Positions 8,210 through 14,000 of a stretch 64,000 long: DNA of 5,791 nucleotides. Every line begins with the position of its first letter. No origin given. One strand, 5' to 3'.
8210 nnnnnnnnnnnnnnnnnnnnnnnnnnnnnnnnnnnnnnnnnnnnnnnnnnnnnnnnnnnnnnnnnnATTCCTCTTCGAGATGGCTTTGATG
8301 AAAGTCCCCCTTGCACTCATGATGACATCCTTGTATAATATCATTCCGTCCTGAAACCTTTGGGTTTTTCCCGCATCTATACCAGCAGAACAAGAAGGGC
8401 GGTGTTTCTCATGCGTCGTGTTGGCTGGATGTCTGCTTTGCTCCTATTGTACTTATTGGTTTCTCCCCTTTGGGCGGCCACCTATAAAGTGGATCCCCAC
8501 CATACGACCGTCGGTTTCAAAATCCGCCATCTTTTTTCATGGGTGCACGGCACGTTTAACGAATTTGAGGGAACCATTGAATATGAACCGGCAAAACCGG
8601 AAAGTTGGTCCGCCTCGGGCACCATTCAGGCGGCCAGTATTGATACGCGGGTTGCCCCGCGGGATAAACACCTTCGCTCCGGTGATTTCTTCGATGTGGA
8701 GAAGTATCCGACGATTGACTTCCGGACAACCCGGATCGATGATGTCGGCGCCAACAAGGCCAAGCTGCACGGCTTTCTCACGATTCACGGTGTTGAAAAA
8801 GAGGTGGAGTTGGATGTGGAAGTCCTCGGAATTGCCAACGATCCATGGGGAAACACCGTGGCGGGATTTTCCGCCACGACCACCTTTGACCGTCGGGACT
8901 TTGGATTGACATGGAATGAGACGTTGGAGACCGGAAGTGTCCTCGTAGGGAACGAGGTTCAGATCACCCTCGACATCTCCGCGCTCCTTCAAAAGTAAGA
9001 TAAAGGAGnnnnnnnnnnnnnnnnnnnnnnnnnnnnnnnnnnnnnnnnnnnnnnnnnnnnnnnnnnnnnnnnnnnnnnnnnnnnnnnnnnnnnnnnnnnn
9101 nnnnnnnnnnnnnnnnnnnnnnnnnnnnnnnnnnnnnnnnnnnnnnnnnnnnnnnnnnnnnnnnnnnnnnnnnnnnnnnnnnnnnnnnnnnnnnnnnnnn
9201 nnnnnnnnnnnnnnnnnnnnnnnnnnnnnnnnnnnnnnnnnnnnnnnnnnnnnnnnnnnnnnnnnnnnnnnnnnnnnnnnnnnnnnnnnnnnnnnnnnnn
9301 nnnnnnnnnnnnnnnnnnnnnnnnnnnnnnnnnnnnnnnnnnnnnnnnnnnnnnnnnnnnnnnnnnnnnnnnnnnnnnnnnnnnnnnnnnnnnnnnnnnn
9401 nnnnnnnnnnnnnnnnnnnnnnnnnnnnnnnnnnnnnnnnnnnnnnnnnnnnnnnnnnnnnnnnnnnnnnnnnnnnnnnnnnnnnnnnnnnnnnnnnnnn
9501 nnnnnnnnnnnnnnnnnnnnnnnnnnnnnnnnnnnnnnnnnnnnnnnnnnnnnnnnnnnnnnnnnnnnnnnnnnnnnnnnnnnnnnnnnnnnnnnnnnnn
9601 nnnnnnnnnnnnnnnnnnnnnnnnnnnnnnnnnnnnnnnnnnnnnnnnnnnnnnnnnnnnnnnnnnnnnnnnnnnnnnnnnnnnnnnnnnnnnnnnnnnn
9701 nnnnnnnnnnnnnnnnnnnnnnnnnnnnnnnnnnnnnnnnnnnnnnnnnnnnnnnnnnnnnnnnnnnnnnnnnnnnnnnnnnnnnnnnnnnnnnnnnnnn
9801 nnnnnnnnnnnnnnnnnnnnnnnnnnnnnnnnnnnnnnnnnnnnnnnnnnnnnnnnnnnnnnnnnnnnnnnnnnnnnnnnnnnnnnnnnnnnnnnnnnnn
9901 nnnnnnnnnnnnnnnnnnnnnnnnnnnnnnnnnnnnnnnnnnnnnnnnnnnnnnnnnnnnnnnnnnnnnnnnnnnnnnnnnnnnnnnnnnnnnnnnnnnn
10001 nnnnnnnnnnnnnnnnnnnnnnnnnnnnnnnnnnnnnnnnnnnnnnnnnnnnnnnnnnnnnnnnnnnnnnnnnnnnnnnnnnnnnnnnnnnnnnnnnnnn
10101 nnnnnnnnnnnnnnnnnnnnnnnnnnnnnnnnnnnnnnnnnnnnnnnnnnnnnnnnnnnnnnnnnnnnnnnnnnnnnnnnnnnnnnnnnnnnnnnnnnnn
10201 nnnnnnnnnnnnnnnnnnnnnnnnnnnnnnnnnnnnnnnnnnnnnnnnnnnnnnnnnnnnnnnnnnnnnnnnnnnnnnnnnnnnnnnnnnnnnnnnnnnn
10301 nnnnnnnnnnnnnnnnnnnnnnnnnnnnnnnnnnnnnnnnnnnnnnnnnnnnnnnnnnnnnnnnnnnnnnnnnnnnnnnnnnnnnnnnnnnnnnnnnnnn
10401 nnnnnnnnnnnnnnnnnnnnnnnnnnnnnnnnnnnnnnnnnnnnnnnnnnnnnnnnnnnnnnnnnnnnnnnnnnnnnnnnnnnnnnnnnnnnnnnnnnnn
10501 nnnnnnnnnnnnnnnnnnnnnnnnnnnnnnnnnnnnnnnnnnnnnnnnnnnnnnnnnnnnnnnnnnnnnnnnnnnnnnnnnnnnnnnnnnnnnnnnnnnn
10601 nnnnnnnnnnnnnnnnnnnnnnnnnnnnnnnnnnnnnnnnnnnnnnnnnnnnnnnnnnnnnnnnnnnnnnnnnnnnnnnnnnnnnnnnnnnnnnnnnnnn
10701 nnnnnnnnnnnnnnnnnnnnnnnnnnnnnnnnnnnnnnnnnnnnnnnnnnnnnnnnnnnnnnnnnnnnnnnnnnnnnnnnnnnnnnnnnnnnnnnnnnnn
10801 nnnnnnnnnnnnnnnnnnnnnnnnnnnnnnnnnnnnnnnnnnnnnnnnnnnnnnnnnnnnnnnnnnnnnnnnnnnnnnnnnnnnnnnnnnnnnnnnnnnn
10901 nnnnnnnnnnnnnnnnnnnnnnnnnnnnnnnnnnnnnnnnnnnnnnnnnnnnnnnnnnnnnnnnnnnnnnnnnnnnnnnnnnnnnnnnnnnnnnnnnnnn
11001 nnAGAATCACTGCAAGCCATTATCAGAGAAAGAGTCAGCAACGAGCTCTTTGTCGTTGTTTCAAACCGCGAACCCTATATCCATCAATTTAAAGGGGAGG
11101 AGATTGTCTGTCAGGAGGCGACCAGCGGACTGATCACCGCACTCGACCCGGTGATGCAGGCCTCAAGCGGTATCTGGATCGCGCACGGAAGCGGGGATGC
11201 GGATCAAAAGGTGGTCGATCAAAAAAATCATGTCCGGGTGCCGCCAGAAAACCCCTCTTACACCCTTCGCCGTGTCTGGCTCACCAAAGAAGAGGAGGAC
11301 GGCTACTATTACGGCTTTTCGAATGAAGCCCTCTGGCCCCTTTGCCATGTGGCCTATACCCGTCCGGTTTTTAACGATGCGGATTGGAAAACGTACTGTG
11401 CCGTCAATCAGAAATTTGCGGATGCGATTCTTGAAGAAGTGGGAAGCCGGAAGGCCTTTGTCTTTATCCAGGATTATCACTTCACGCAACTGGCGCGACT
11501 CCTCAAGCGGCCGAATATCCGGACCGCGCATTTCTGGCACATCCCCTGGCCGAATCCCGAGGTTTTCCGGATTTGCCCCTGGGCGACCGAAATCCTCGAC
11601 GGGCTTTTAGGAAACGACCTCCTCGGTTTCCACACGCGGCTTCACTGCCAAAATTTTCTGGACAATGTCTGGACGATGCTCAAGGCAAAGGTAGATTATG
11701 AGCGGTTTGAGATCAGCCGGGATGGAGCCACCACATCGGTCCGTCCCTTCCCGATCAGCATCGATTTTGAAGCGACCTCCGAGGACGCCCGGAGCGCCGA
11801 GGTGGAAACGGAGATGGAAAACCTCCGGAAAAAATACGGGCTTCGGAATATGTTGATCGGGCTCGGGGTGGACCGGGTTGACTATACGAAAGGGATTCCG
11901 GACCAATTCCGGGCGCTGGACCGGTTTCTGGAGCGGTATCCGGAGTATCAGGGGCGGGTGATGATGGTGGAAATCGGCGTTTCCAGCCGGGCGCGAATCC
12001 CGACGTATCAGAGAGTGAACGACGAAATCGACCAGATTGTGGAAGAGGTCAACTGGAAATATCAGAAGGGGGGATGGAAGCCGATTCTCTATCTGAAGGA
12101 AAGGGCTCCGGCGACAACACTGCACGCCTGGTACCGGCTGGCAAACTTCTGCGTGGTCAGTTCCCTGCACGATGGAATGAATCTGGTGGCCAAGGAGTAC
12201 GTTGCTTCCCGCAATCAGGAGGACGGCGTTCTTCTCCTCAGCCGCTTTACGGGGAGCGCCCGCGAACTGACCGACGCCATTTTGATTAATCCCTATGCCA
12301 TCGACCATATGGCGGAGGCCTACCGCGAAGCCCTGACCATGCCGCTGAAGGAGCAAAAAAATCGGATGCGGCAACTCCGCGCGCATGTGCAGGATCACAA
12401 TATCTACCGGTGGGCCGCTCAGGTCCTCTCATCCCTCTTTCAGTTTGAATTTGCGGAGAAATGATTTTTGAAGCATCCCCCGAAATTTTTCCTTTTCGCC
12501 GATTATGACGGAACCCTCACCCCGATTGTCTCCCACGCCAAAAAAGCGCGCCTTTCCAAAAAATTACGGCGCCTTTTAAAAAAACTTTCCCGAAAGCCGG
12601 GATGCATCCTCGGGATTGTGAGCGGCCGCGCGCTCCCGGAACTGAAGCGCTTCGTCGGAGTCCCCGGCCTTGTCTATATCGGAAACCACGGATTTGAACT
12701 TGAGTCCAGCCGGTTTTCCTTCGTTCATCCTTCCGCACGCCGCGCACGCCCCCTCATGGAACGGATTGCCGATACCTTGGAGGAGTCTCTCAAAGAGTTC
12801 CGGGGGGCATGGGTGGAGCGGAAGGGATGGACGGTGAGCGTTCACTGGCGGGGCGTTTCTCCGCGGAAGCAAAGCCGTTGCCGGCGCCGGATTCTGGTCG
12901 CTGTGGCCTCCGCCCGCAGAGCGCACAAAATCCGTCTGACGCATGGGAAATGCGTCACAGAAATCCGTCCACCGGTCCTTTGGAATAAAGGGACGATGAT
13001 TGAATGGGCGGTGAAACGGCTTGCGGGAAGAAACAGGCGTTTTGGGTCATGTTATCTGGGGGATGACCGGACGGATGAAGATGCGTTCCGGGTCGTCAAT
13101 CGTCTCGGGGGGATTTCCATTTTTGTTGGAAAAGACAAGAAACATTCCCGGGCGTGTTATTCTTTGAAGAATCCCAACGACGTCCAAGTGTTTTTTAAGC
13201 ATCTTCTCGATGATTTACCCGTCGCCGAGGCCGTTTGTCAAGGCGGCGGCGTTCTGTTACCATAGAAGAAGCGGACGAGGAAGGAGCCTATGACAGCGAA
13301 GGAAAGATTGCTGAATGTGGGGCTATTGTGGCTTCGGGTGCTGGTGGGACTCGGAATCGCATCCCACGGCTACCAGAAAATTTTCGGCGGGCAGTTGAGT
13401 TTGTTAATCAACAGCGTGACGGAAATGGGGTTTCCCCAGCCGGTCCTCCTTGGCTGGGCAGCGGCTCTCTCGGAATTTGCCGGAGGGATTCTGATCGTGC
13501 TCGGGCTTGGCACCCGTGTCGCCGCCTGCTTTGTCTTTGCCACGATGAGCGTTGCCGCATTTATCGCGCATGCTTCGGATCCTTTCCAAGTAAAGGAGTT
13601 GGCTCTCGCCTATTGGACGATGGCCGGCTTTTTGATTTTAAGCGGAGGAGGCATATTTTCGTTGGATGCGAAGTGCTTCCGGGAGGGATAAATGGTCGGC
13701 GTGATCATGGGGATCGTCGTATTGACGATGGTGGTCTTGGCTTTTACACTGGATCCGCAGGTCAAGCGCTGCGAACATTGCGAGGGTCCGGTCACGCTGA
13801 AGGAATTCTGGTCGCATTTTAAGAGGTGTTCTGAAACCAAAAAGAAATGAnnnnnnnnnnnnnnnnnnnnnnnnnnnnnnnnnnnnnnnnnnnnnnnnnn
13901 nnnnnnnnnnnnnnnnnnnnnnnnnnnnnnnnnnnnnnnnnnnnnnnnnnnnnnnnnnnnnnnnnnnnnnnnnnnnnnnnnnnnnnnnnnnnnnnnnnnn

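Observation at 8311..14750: Bufferin-type RiPP operon with non-canonical content: YceI - DUF2282 precursor - fused DUF692/DUF2063 - otsA - otsB - DoxX - micro-ORF - ECF sigma/anti-sigma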

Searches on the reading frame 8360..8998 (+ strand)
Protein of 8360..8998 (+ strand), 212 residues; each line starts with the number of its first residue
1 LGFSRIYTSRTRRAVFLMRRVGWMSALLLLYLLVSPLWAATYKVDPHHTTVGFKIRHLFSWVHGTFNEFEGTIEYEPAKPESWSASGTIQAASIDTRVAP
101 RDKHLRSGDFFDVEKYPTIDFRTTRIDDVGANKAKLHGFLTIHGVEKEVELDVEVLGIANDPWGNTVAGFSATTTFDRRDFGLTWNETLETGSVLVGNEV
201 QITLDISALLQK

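Call 3: search_protein_families(library=pfam, proteins=[window:8360-8998:+], max_evalue=0.01)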
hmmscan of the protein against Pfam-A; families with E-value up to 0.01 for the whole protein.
window:8360-8998:+ (212 aa): 1 family
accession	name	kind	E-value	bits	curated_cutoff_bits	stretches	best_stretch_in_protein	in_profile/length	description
PF04264.18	YceI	-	6.3e-50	169.9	23.7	1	42-208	1-150/150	YceI-like domain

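Call 35: search_protein_families(library=ncbifam, proteins=[window:8411-8998:+], max_evalue=0.01)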
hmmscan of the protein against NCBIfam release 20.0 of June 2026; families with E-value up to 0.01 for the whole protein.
window:8411-8998:+ (195 aa): 1 family
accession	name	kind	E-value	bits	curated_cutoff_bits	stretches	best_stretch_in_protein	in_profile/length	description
NF002994.0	PRK03757.1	equivalog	1.7e-44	151.9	232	1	14-169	14-172/191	YceI family protein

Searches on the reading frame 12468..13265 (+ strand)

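Call 3: search_protein_families(library=pfam, proteins=[window:12468-13265:+], max_evalue=0.01)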
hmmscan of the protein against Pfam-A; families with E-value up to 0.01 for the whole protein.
window:12468-13265:+ (265 aa): 1 family
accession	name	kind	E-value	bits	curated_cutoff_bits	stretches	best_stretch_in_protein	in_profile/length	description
PF02358.22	Trehalose_PPase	-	9.5e-48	162.8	27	1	10-235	1-233/235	Trehalose-phosphatase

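Call 35: search_protein_families(library=ncbifam, proteins=[window:12468-13265:+], max_evalue=0.01)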
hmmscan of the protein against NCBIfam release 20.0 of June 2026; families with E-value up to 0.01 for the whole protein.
window:12468-13265:+ (265 aa): 6 families
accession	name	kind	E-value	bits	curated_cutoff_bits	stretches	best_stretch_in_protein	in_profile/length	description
TIGR00685.1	T6PP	equivalog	1.7e-50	172.2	68.05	1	8-247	5-249/250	trehalose-phosphatase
NF011071.0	PRK14501.1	equivalog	1.7e-37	129.1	634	1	4-248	491-726/729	bifunctional alpha,alpha-trehalose-phosphate synthase (UDP-forming)/trehalose-phosphatase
NF007560.0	PRK10187.1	equivalog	4.2e-29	101.7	327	1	8-248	16-245/266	trehalose-phosphatase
TIGR01484.1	HAD-SF-IIB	subfamily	5.7e-20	72.3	41.8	1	9-212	2-217/221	HAD-IIB family hydrolase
TIGR00690.1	rpoZ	equivalog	0.0027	17.7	23.6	0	80-99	14-33/60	DNA-directed RNA polymerase subunit omega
TIGR01662.1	HAD-SF-IIIA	subfamily_domain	0.0097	16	44.6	0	9-55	3-51/141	HAD-IIIA family hydrolase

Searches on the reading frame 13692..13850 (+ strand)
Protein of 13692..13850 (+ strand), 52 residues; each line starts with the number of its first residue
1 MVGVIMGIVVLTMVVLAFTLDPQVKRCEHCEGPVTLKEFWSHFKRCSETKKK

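Call 3: search_protein_families(library=pfam, proteins=[window:13692-13850:+], max_evalue=0.01)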
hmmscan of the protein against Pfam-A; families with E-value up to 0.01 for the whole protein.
window:13692-13850:+ (52 aa): 0 families

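Call 35: search_protein_families(library=ncbifam, proteins=[window:13692-13850:+], max_evalue=0.01)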
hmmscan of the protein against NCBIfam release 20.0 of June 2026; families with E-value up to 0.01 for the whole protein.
window:13692-13850:+ (52 aa): 0 families

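Call 64: search_protein_representatives(protein=window:13692-13850:+)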
Query: 52 residues. Proteins with E-value up to 0.001 (for the whole library): 4; up to 1e-10: 2; up to 1e-30: 0. The best 4 are listed.
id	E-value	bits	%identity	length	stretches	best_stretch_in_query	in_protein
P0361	3.5e-15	70.5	62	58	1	3-47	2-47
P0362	1.9e-14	68.2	59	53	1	1-49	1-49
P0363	1.2e-08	50.2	50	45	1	4-45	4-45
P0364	6.9e-05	38.5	24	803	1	15-47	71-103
